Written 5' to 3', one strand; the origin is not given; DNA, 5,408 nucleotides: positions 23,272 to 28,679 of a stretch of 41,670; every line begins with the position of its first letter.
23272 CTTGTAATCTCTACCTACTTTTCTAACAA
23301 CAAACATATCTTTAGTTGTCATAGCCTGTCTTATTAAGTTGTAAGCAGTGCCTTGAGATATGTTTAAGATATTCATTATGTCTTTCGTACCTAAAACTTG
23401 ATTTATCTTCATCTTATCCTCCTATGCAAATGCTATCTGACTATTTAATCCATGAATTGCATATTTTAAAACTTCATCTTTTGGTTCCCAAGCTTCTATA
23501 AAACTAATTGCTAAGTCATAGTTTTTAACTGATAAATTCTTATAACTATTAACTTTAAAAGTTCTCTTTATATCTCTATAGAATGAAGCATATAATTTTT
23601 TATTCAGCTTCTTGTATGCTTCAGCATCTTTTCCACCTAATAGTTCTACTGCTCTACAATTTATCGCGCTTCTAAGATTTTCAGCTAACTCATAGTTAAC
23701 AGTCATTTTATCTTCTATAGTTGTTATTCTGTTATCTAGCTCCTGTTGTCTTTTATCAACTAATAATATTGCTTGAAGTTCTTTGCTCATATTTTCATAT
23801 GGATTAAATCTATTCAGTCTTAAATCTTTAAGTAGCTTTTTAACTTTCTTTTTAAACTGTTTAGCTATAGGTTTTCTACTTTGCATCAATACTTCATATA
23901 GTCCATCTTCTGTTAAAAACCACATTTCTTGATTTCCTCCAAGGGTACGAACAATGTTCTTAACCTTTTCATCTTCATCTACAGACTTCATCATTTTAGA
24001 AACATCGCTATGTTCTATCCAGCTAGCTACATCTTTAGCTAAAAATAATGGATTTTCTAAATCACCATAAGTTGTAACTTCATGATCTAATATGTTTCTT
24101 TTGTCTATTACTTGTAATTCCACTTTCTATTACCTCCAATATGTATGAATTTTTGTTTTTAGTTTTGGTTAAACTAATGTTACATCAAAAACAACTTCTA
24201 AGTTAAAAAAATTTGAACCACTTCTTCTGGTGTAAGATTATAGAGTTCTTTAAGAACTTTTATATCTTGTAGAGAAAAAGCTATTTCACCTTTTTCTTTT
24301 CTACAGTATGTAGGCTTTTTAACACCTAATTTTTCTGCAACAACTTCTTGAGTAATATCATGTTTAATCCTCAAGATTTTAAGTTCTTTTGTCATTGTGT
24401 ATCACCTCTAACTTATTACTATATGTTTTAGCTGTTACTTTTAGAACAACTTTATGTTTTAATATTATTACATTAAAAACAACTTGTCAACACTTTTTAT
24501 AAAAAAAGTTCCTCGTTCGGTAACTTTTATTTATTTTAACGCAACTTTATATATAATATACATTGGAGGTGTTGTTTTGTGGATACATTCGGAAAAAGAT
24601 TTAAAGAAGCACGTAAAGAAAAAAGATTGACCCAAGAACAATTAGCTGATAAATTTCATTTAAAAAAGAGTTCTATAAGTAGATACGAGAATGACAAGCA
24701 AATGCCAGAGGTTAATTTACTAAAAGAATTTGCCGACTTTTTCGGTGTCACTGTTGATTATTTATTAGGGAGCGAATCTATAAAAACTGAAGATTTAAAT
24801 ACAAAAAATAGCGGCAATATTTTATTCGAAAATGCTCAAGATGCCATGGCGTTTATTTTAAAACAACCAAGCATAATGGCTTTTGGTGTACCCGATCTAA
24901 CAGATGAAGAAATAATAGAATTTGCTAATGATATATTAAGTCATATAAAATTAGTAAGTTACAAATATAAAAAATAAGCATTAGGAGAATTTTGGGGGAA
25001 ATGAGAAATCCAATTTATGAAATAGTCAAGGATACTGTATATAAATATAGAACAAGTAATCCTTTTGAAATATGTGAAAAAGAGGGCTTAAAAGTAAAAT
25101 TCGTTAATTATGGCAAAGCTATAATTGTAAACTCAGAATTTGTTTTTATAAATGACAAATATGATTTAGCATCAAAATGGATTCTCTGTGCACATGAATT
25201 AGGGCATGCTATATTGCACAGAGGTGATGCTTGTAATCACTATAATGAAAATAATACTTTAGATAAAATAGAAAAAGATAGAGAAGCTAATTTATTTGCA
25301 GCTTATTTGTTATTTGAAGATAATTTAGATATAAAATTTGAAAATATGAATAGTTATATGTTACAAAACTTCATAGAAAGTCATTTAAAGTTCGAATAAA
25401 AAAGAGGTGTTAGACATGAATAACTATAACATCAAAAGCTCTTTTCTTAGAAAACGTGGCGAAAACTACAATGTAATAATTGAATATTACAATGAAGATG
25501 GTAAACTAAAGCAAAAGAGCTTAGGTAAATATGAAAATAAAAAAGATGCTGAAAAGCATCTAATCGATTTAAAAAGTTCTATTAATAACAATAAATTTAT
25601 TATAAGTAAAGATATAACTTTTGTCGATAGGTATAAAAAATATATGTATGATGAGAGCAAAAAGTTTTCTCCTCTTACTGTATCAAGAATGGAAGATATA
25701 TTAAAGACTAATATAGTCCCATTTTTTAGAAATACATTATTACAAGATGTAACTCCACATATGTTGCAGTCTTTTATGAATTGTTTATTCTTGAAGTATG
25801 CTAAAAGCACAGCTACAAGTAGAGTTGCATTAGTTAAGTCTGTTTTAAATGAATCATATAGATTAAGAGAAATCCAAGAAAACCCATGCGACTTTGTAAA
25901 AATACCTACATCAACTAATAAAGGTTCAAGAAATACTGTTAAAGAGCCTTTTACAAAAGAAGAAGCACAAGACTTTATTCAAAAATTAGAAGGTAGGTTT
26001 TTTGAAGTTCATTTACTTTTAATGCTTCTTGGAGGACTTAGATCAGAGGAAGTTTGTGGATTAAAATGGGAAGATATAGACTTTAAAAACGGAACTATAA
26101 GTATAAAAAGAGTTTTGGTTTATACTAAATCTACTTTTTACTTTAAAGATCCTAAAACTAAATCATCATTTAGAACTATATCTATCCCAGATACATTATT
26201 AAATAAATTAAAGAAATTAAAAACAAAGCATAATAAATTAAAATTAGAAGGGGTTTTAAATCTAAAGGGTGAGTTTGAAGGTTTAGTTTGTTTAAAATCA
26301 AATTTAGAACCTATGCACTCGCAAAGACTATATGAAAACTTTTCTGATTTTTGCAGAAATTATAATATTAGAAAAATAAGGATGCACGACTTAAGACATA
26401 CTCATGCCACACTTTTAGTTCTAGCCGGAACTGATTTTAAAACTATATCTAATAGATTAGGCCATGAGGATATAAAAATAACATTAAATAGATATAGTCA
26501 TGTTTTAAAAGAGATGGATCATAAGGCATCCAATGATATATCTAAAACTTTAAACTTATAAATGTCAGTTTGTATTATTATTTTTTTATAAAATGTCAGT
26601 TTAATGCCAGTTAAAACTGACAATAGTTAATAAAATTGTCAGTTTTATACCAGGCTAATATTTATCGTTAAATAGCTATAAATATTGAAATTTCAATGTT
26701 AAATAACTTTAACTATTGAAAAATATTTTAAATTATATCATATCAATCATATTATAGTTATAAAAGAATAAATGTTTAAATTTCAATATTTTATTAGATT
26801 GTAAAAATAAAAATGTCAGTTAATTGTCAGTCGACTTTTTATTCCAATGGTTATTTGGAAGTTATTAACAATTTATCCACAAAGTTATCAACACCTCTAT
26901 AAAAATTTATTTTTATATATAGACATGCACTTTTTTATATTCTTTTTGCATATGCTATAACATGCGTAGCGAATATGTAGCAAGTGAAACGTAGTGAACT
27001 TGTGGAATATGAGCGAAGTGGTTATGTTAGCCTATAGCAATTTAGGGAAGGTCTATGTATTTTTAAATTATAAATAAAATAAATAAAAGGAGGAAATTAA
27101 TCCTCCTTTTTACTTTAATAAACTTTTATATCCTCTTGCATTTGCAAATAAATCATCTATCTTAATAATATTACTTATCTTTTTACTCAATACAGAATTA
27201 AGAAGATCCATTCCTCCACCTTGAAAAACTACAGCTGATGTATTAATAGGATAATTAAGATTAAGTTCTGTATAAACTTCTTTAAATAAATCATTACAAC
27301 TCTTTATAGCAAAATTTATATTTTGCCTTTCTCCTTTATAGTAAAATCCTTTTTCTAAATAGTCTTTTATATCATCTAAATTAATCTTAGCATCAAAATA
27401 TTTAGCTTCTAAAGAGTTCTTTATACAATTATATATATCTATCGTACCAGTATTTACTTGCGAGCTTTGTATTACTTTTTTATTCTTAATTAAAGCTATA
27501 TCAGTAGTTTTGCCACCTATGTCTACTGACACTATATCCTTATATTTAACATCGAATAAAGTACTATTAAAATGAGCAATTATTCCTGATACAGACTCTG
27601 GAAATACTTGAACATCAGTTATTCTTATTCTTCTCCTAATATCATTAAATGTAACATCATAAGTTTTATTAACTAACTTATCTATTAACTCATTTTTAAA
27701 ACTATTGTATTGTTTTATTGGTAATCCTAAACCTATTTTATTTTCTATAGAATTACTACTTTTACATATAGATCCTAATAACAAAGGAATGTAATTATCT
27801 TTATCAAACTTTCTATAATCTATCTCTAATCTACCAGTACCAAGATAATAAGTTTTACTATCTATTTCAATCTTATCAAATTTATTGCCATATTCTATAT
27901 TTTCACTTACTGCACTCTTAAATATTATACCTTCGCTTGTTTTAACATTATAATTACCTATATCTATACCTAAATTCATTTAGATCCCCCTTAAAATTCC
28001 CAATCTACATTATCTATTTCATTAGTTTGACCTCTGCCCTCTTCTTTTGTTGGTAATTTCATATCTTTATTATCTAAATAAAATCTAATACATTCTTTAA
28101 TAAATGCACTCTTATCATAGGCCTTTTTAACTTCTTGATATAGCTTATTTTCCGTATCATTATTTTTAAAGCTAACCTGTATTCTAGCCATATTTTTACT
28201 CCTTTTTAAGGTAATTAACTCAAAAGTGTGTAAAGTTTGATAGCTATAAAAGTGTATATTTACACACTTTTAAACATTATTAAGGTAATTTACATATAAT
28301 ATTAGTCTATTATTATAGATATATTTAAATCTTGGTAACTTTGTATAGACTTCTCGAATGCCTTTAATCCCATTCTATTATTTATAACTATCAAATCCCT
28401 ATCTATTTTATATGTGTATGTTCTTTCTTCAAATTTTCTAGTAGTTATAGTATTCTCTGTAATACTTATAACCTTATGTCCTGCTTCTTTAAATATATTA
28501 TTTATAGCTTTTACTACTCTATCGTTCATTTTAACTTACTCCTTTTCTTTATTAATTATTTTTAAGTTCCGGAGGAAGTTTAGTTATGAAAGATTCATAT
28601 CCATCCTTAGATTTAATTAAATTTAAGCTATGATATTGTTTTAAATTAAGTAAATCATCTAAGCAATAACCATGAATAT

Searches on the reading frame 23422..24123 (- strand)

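Call 58: search_protein_families(library=phrogs, proteins=[window:23422-24123:-], max_evalue=0.001)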
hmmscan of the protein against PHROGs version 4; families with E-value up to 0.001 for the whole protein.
window:23422-24123:- (233 aa): 14 families
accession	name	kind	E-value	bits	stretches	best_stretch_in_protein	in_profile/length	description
phrog_463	-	transcription regulation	8e-41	141.2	1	3-232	5-247/250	anti-repressor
phrog_130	-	transcription regulation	2e-27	97.4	1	1-102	158-259/480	anti-repressor Ant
phrog_373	-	transcription regulation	1.6e-26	94.5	1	55-231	144-327/373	anti-repressor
phrog_2593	-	transcription regulation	1.4e-17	65.2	1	12-143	28-167/255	anti-repressor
phrog_245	-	transcription regulation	5.1e-16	60.1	1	14-212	49-204/319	anti-repressor Ant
phrog_2899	-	transcription regulation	1.5e-14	55.3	1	3-102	7-106/263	anti-repressor Ant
phrog_7940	-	unknown function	1.9e-12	48.3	1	22-95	20-94/252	-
phrog_2011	-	transcription regulation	3.7e-12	47.5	1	6-96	4-104/275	anti-repressor Ant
phrog_9976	-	transcription regulation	2.5e-11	44.8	1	23-111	18-108/188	anti-repressor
phrog_2977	-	transcription regulation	1.3e-09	39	1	12-86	70-149/150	anti-repressor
phrog_8448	-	transcription regulation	2.2e-09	38.5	1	126-232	28-147/151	anti-repressor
phrog_5060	-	transcription regulation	2.4e-08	35.2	1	25-195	27-189/224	anti-repressor Ant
phrog_25722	-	unknown function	3.7e-07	31.1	1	26-95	26-95/150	-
phrog_2812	-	unknown function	0.00051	20.6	0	165-218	140-186/288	-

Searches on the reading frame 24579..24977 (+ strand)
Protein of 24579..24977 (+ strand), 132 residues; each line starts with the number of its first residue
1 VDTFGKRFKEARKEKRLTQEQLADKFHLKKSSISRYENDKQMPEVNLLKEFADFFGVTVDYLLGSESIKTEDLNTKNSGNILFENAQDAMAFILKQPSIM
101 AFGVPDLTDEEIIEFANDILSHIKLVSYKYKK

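Call 58: search_protein_families(library=phrogs, proteins=[window:24579-24977:+], max_evalue=0.001)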
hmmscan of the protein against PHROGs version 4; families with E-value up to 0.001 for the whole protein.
window:24579-24977:+ (132 aa): 20 families
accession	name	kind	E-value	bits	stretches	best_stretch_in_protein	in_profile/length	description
phrog_8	-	transcription regulation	7.8e-24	85.7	1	1-105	74-150/346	transcriptional regulator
phrog_4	-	transcription regulation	3.3e-15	57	1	1-85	134-205/400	transcriptional repressor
phrog_3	-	transcription regulation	5.6e-15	57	1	1-81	86-167/430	transcriptional repressor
phrog_1373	-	transcription regulation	4.8e-13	50.4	1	9-76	69-136/166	transcriptional regulator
phrog_2967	-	transcription regulation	9.1e-13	49.3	1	3-70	10-77/225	transcriptional regulator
phrog_2439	-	transcription regulation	2.4e-12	47.4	1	5-121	9-139/367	transcriptional regulator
phrog_5823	-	transcription regulation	2.6e-10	41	1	3-72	6-76/404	transcriptional regulator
phrog_2328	-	transcription regulation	7e-09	36.5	1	2-66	14-78/128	transcriptional repressor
phrog_7396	-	unknown function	7.6e-09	36.6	1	5-95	17-109/227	-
phrog_1994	-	DNA, RNA and nucleotide metabolism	1.4e-07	32.6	1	7-76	3-73/170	DNA binding protein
phrog_4836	-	transcription regulation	4.2e-07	30.7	1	4-71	76-143/194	CII-like regulator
phrog_7950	-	transcription regulation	1.1e-05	26.4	1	7-40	11-44/68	transcriptional repressor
phrog_3037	-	transcription regulation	2.3e-05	25.3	1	2-77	25-89/189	transcriptional repressor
phrog_1124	-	transcription regulation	6.3e-05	23.6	1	6-54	11-58/177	transcriptional regulator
phrog_7241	-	transcription regulation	7.5e-05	23.8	1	11-63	69-121/122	transcriptional regulator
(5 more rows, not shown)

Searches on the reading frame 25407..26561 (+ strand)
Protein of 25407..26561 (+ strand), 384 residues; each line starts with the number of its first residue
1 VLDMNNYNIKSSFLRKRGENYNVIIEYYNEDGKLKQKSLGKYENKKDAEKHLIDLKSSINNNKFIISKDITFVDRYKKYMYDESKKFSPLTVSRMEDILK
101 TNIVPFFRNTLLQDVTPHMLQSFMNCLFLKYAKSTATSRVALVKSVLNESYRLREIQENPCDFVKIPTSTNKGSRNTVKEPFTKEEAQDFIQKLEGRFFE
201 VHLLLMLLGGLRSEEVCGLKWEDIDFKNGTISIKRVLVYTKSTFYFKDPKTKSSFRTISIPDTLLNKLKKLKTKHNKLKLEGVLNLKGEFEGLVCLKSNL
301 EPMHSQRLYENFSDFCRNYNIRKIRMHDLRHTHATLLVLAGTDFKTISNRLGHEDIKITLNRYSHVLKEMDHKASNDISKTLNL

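Call 4: search_protein_families(library=pfam, proteins=[window:25407-26561:+], max_evalue=0.1)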
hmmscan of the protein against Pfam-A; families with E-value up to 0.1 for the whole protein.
window:25407-26561:+ (384 aa): 5 families
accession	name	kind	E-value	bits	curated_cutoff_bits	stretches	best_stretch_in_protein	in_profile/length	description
PF00589.27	Phage_integrase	-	2.1e-25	89.9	27.1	1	202-369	27-171/172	Phage integrase family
PF14659.12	Phage_int_SAM_3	-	1.4e-08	35.2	22.6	1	71-127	1-57/58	Phage integrase, N-terminal SAM-like domain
PF14657.12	Arm-DNA-bind_4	-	1.4e-07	31.5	22.3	1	21-64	2-47/47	Arm DNA-binding domain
PF13102.12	Phage_int_SAM_5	-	0.0045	17.8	22.3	0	109-162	40-94/98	Phage integrase SAM-like domain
PF22022.2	Phage_int_M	-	0.022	15.5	27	1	77-161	6-90/96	Phage integrase central domain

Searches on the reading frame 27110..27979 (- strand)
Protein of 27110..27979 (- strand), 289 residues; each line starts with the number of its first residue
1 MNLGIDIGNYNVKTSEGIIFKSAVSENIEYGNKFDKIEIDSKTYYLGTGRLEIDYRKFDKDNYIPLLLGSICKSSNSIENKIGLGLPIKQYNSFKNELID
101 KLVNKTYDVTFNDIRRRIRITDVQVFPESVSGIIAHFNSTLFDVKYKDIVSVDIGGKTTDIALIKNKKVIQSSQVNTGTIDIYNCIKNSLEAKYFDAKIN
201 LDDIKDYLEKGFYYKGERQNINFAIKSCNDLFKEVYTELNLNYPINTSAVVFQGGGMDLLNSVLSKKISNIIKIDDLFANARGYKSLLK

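Call 4: search_protein_families(library=pfam, proteins=[window:27110-27979:-], max_evalue=0.1)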
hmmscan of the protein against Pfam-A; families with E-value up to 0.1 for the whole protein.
window:27110-27979:- (289 aa): 12 families
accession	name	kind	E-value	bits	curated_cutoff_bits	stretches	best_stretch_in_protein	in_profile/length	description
PF17989.7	ALP_N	-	9.9e-15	55.5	26.3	1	4-129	1-146/148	Actin like proteins N terminal domain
PF21522.3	MreB-like_C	-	1.9e-07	32.1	27.8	1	152-265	2-122/123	Archaeal actin homologue MreB-like, C-terminal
PF01968.24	Hydantoinase_A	-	0.0016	18.2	22.9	1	137-176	69-108/291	Hydantoinase/oxoprolinase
PF14450.12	FtsA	-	0.0028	18.5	31.8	1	151-197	2-48/127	Cell division protein FtsA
PF22128.2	Alp7A_like_C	-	0.0038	17.4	22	1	149-269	2-138/156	Alp7A C-terminal domain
PF06723.19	MreB_Mbl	-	0.0041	16.4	27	1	152-194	150-192/327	MreB/Mbl protein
PF06277.17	EutA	-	0.0076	15.6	27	1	145-179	141-175/475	Ethanolamine utilisation protein EutA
PF21523.3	ParM_N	-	0.0098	16.4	27.4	1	150-267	8-134/159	Plasmid segregation protein ParM, C-terminal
PF13941.12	MutL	-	0.011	15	27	1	127-169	225-266/450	MutL protein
PF24865.1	DUF7731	-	0.037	14.3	27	1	178-224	51-97/101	Domain of unknown function (DUF7731)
PF02541.22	Ppx-GppA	-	0.039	13.8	27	1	148-184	113-149/285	Ppx/GppA phosphatase family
PF05378.19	Hydant_A_N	-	0.042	14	25.2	1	150-193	2-46/176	Hydantoinase/oxoprolinase N-terminal region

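Call 5: search_protein_families(library=phrogs, proteins=[window:27110-27979:-], max_evalue=0.01)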
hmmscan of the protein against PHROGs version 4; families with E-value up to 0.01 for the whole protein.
window:27110-27979:- (289 aa): 1 family
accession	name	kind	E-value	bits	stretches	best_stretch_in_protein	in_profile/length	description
phrog_691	-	DNA, RNA and nucleotide metabolism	3e-54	185.4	1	1-287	4-321/329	partition protein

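Call 79: search_protein_families(library=padloc, proteins=[window:27110-27979:-], max_evalue=0.01)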
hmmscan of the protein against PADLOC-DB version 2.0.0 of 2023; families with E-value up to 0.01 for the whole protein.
window:27110-27979:- (289 aa): 0 families

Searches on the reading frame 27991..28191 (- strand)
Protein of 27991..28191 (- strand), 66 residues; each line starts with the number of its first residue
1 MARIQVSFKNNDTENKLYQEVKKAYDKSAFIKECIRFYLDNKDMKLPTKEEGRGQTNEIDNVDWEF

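Call 4: search_protein_families(library=pfam, proteins=[window:27991-28191:-], max_evalue=0.1)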
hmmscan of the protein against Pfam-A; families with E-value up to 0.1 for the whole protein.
window:27991-28191:- (66 aa): 0 families

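Call 5: search_protein_families(library=phrogs, proteins=[window:27991-28191:-], max_evalue=0.01)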
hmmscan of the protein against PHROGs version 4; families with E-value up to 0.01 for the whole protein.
window:27991-28191:- (66 aa): 3 families
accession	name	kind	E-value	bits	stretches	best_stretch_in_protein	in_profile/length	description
phrog_18533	-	unknown function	1.4e-11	45.1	1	1-45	1-45/49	-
phrog_4223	-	unknown function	1.4e-06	29.6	1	1-44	1-44/67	-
phrog_14312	-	unknown function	0.0014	20.1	1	4-45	6-43/87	-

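Call 79: search_protein_families(library=padloc, proteins=[window:27991-28191:-], max_evalue=0.01)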
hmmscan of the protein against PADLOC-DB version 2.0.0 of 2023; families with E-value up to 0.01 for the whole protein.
window:27991-28191:- (66 aa): 0 families

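Call 93: search_protein_families(library=pfam, proteins=[window:27991-28188:-], max_evalue=0.05)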
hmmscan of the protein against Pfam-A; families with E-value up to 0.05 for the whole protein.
window:27991-28188:- (65 aa): 0 families

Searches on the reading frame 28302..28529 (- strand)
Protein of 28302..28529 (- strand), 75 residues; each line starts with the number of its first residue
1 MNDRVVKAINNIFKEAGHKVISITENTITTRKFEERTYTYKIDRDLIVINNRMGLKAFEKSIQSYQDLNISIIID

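Call 4: search_protein_families(library=pfam, proteins=[window:28302-28529:-], max_evalue=0.1)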
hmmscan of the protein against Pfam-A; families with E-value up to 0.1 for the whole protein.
window:28302-28529:- (75 aa): 0 families

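Call 5: search_protein_families(library=phrogs, proteins=[window:28302-28529:-], max_evalue=0.01)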
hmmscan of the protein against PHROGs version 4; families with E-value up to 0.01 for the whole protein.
window:28302-28529:- (75 aa): 1 family
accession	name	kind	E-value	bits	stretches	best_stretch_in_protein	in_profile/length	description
phrog_9541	-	unknown function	0.0065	17.3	0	9-42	14-45/67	-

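Call 79: search_protein_families(library=padloc, proteins=[window:28302-28529:-], max_evalue=0.01)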
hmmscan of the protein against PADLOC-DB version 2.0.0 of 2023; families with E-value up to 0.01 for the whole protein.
window:28302-28529:- (75 aa): 0 families
